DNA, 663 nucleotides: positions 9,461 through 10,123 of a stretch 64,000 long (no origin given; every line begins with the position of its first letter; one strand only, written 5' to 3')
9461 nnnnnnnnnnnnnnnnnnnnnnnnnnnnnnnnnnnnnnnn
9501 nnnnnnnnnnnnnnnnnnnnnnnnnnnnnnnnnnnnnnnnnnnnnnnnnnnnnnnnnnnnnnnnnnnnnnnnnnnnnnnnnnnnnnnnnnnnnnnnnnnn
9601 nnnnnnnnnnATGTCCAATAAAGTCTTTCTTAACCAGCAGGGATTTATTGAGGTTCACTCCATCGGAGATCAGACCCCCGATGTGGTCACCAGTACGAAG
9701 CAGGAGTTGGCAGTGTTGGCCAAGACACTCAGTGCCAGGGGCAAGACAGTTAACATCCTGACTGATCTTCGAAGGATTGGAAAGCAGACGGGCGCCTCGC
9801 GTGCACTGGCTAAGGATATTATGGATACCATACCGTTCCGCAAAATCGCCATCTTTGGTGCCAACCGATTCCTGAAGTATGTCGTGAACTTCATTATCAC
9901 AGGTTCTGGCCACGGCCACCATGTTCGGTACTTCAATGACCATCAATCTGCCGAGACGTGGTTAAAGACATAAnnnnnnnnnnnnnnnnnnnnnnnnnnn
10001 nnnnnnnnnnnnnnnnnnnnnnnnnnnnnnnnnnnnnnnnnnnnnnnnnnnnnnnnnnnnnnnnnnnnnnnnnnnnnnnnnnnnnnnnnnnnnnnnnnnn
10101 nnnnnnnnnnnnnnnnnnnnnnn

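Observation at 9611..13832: Compact signalling cluster: paired STAS-like proteins, ECF sigma, membrane anti-sigma, cytoplasmic PAS histidine kinase, receiver-only regulator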

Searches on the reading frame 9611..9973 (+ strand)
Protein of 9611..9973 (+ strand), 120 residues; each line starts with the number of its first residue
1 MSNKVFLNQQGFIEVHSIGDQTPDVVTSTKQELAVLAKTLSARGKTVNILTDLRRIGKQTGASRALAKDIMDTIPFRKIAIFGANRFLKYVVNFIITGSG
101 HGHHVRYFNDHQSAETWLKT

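Call 4: search_protein_families(library=pfam, proteins=[window:9611-9973:+], max_evalue=1)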
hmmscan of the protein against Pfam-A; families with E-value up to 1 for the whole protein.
window:9611-9973:+ (120 aa): 2 families
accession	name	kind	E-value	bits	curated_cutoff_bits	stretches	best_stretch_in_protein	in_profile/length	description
PF11964.13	SpoIIAA-like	-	3.5e-07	31.3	25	1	23-119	12-106/106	SpoIIAA-like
PF25056.1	DUF7793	-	7.1e-06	26.5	26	1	32-120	24-111/113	Domain of unknown function (DUF7793)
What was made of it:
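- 9611..9973 (+): Paralogue A: 120-aa STAS-fold protein of the SpoIIAA-like (PF11964)/DUF7793 family. It keeps the family consensus residues. Pfam above cut-offs (call 4).
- Checked: A, 9611-9973, 120 aa: Pfam SpoIIAA-like PF11964 31.3 bits (cut-off 25) and DUF7793 26.5 bits (cut-off 26) (call 4).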

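Call 6: search_protein_families(library=ncbifam, proteins=[window:9611-9973:+], max_evalue=0.01)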
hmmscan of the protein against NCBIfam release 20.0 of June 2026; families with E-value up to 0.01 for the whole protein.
window:9611-9973:+ (120 aa): 0 families

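Call 8: search_solved_structures(query=window:9611-9973:+, max_evalue=10)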
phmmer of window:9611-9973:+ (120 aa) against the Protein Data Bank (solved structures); distinct sequences matched with E-value up to 10: 10.
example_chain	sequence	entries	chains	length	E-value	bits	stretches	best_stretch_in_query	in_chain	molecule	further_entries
6by1_C5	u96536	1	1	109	1.1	12.9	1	34-68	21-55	50S ribosomal protein L10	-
5gaf_I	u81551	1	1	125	1.2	12.7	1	34-68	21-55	50S ribosomal protein L10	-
6o9k_G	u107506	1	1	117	1.2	12.7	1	34-68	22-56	50S ribosomal protein L10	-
4ybb_DI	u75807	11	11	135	1.4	12.5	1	34-68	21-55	50S ribosomal protein L10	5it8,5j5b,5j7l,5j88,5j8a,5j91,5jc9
5nco_I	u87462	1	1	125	1.4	12.5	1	34-68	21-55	50S ribosomal protein L10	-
5np6_3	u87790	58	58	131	1.5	12.4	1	34-68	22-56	50S ribosomal protein L10 | Large ribosomal subunit protein uL10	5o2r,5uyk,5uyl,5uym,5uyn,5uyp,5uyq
6hrm_H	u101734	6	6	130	1.5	12.4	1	34-68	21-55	50S ribosomal protein L10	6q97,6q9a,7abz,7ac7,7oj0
5gad_I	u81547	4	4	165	1.6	12.3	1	34-68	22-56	50S ribosomal protein L10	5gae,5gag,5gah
5h5u_I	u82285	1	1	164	1.6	12.3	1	34-68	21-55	50S ribosomal protein L10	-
6lkq_n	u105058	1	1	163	1.7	12.2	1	34-68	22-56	50S ribosomal protein L10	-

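Call 10: find_homologous_proteins(query=window:9611-9973:+, max_evalue=0.001)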
Query window:9611-9973:+ (120 aa): 2 proteins with E <= 0.001 among 4 candidates.
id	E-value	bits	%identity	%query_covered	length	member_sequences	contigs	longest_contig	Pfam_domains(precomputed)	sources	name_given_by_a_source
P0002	1.3e-72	259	100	100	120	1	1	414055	PF25056.2,PF11964.14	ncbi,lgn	-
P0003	1.3e-43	166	66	100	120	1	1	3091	PF11964.14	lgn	-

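Call 12: find_encoding_contigs(protein=P0003, flank=10000)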
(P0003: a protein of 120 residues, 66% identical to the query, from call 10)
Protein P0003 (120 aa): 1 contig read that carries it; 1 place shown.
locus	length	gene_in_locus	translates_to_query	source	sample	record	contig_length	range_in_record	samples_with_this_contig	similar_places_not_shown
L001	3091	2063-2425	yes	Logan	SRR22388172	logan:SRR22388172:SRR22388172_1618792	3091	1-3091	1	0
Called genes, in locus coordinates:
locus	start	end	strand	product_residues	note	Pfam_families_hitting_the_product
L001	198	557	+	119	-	PF13601:HTH_34 (weak), PF03551:PadR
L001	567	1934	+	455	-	-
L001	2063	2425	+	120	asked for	PF11964:SpoIIAA-like (weak)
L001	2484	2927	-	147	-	-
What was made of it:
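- Its closest homologue (P0003) has neither a kinase nor a sigma gene on its 3-kb contig (call 12).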

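Call 13: find_encoding_contigs(protein=P0002, flank=10000, max_places=3)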
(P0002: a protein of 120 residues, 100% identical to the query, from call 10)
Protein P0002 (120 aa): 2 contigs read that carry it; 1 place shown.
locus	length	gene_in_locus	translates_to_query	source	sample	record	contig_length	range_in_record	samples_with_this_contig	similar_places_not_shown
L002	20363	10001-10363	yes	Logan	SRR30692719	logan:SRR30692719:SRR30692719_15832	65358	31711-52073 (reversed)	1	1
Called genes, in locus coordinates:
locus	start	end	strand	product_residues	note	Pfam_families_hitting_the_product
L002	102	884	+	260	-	PF02096:60KD_IMP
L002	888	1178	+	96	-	PF05239:PRC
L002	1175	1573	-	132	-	PF02367:TsaE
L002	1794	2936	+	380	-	PF01368:DHH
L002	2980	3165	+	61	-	-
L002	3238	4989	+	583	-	PF05157:MshEN, PF00437:T2SSE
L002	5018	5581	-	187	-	-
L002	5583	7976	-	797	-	PF00133:tRNA-synt_1, PF09334:tRNA-synt_1g, PF13603:tRNA-synt_1_2, PF08264:Anticodon_1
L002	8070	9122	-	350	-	PF00814:TsaD, PF22521:HypF_C_2 (weak)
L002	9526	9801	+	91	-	-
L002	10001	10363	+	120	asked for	PF11964:SpoIIAA-like (weak), PF25056:DUF7793 (weak)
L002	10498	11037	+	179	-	PF12645:HTH_16 (faint), PF04542:Sigma70_r2, PF04545:Sigma70_r4, PF08281:Sigma70_r4_2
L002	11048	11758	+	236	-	PF18915:DUF5667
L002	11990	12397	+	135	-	PF25056:DUF7793 (weak), PF11964:SpoIIAA-like (weak)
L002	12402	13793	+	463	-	PF00989:PAS, PF13188:PAS_8 (weak), PF08448:PAS_4, PF13426:PAS_9, PF00512:HisKA, PF02518:HATPase_c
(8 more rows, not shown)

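Call 23: search_protein_representatives(alignment_id=A1)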
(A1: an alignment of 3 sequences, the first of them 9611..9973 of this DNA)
Query: 3 sequences, 120 profile positions. Proteins with E-value up to 0.001 (for the whole library): 1070; up to 1e-10: 377; up to 1e-30: 2. The best 150 are listed.
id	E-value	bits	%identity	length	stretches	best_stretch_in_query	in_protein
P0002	2.5e-59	215.1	-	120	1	1-120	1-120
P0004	4.5e-33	130.3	-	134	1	3-120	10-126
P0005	4.7e-28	114.1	-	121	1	1-118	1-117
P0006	5.5e-28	113.9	-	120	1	1-119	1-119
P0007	6.4e-28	113.7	-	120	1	1-120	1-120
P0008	1.0e-27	113.0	-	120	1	1-119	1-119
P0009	1.5e-27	112.5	-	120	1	1-119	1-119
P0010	6.4e-27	110.5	-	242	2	3-118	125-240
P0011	1.4e-26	109.4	-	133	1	2-118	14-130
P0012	1.6e-26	109.2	-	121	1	1-119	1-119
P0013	2.3e-26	108.7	-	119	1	3-120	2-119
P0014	6.2e-26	107.3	-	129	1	2-118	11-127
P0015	1.7e-25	105.9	-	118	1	3-120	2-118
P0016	1.9e-25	105.7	-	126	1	1-118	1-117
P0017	2.4e-25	105.4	-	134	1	3-118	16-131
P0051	5.4e-22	94.6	-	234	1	2-120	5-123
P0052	5.5e-22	94.5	-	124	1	1-119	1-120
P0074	7.9e-21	90.8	-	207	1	3-119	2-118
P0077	8.5e-21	90.7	-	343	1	2-118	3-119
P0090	9.5e-20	87.3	-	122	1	6-119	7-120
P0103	6.1e-19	84.7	-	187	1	3-118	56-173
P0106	1.4e-18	83.6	-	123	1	2-119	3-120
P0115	3.1e-18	82.4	-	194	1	7-118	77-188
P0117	3.9e-18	82.1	-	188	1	3-119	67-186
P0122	6.7e-18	81.4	-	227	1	3-118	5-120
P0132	1.9e-17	79.9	-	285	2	8-119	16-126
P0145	5.7e-17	78.4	-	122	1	1-119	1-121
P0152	9.7e-17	77.6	-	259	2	7-118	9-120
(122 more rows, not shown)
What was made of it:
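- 9611..9973 (+): Family of 1,070 clusters (call 23).
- Real family: 1,070 representative clusters at E<=1e-3 and 377 at E<=1e-10 (call 23).
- Tried and rejected: The exhaustive profile search was needed to see the family (call 23).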

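Call 27: find_homologous_proteins(query=A2, max_evalue=0.001)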
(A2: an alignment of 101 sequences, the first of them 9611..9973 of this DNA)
Query A2 (101 sequences) (120 aa, profile of the alignment): 12 proteins with E <= 0.001 among 849 candidates.
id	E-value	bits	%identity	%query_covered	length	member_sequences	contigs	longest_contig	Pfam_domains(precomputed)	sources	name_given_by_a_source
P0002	6.3e-38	148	100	100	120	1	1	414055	PF25056.2,PF11964.14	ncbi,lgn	-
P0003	1.3e-36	143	66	100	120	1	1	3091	PF11964.14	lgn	-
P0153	7.1e-35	138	35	90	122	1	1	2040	PF25056.2,PF11964.14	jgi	jgi:predicted glycosyltransferase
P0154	7.5e-35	138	42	98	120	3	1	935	-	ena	-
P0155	9.6e-34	134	33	98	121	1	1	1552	PF25056.2,PF11964.14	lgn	-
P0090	1.7e-33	133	29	83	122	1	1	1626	PF25056.2,PF11964.14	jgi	jgi:hypothetical protein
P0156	3.4e-33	132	33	83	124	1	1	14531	PF25056.2,PF11964.14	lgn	-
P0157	4.9e-33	132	34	98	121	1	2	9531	PF25056.2,PF11964.14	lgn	-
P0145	1.4e-32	130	27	98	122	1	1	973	PF25056.2,PF11964.14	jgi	jgi:hypothetical protein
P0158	1.9e-32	130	33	98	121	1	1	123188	-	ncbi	-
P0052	5.8e-32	128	28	98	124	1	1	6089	PF25056.2,PF11964.14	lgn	-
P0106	1.5e-29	121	25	98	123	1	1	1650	PF25056.2,PF11964.14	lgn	-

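Call 28: find_encoding_contigs(protein=P0158, flank=8000, max_places=3)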
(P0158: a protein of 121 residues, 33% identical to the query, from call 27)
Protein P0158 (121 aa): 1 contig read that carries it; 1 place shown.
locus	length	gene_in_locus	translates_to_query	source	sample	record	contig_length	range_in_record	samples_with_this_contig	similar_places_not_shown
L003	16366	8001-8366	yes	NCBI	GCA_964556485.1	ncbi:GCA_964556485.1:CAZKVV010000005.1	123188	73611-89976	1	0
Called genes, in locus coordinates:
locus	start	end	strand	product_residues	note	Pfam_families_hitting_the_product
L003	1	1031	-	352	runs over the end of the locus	PF00512:HisKA, PF02518:HATPase_c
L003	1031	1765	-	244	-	PF00072:Response_reg, PF00486:Trans_reg_C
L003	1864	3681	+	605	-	PF00009:GTP_EFTU, PF01926:MMR_HSR1 (faint), PF03144:GTP_EFTU_D2, PF22042:EF-G_D2, PF14492:EFG_III (faint), PF00679:EFG_C, PF21018:BipA_C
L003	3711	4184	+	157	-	PF00578:AhpC-TSA, PF08534:Redoxin, PF13911:AhpC-TSA_2 (weak)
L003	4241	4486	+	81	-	-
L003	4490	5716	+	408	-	PF00817:IMS, PF11799:IMS_C (weak)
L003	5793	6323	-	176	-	-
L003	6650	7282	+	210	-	-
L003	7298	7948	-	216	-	PF00300:His_Phos_1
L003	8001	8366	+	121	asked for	-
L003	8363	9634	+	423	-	PF00989:PAS, PF08448:PAS_4 (weak), PF13426:PAS_9, PF00512:HisKA, PF02518:HATPase_c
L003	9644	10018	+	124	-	PF00072:Response_reg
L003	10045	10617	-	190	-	PF00565:SNase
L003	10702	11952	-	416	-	PF00270:DEAD, PF04851:ResIII, PF00271:Helicase_C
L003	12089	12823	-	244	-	-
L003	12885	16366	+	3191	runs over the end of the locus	PF16656:Pur_ac_phosph_N (weak)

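Call 29: find_encoding_contigs(protein=P0156, flank=8000, max_places=3)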
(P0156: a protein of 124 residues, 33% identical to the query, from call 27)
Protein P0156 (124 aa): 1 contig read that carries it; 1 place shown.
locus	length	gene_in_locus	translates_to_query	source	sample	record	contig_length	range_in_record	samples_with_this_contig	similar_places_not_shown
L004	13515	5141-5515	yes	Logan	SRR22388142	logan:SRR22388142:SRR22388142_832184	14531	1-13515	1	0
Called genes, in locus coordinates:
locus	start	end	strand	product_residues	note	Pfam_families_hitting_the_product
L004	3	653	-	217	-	?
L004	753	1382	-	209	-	PF01551:Peptidase_M23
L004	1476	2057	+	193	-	-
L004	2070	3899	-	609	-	-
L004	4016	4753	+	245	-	PF00483:NTP_transferase, PF01128:IspD, PF02348:CTP_transf_3, PF12804:NTP_transf_3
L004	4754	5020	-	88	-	-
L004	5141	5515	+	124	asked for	PF25056:DUF7793 (weak), PF11964:SpoIIAA-like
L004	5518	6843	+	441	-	PF00989:PAS, PF08448:PAS_4, PF13426:PAS_9, PF00512:HisKA, PF02518:HATPase_c, PF13581:HATPase_c_2 (weak)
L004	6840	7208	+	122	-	PF00072:Response_reg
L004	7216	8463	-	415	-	PF00817:IMS, PF11799:IMS_C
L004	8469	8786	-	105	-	-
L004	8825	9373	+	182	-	PF00293:NUDIX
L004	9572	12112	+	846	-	PF02190:LON_substr_bdg, PF13401:AAA_22 (faint), PF07728:AAA_5, PF00004:AAA, PF22667:Lon_lid, PF05362:Lon_C, PF13541:ChlI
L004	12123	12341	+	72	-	-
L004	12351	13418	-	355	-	PF00348:polyprenyl_synt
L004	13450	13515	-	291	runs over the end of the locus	-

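Call 30: find_encoding_contigs(protein=P0157, flank=8000, max_places=3)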
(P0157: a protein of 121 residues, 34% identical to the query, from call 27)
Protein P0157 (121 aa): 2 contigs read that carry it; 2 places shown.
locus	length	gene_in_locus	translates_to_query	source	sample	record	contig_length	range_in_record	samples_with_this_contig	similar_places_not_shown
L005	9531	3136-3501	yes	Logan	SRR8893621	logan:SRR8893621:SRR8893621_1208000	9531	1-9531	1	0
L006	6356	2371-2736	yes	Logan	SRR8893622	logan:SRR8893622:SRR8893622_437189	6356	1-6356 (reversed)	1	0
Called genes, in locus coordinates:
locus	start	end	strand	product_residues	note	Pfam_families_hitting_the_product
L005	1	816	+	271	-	?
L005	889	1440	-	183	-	-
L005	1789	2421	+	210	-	-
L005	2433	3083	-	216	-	PF00300:His_Phos_1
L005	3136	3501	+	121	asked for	PF25056:DUF7793 (weak), PF11964:SpoIIAA-like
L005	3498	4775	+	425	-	PF00989:PAS, PF13426:PAS_9, PF00512:HisKA, PF02518:HATPase_c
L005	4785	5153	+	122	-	PF00072:Response_reg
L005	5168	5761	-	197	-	PF00565:SNase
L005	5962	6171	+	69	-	-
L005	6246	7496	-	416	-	PF00270:DEAD, PF04851:ResIII, PF00271:Helicase_C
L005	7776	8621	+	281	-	-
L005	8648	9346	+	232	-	PF09335:VTT_dom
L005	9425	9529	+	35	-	?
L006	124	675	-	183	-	-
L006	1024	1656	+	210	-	-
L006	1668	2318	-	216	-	PF00300:His_Phos_1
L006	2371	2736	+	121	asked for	PF25056:DUF7793 (weak), PF11964:SpoIIAA-like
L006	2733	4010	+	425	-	PF00989:PAS, PF13426:PAS_9, PF00512:HisKA, PF02518:HATPase_c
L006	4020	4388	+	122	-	PF00072:Response_reg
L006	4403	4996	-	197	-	PF00565:SNase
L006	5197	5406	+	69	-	-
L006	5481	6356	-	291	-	?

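Call 31: find_encoding_contigs(protein=P0052, flank=8000, max_places=3)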
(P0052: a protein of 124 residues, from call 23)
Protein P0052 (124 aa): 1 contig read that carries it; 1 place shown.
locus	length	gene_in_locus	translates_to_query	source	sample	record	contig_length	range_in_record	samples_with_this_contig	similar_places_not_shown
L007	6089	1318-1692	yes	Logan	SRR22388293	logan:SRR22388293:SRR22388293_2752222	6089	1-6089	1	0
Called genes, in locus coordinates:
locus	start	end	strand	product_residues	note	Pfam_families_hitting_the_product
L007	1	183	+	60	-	?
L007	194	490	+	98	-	PF07659:DUF1599 (faint)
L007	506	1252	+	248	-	PF00483:NTP_transferase, PF01128:IspD (weak), PF12804:NTP_transf_3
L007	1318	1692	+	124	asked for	PF25056:DUF7793, PF11964:SpoIIAA-like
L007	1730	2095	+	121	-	PF25056:DUF7793 (weak), PF11964:SpoIIAA-like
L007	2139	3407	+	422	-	PF00989:PAS, PF13188:PAS_8 (weak), PF08448:PAS_4, PF13426:PAS_9, PF00512:HisKA, PF13581:HATPase_c_2, PF02518:HATPase_c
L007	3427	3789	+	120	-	PF00072:Response_reg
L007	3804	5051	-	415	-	PF00817:IMS, PF11798:IMS_HHH (faint), PF11799:IMS_C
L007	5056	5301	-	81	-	-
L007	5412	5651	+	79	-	-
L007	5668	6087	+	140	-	?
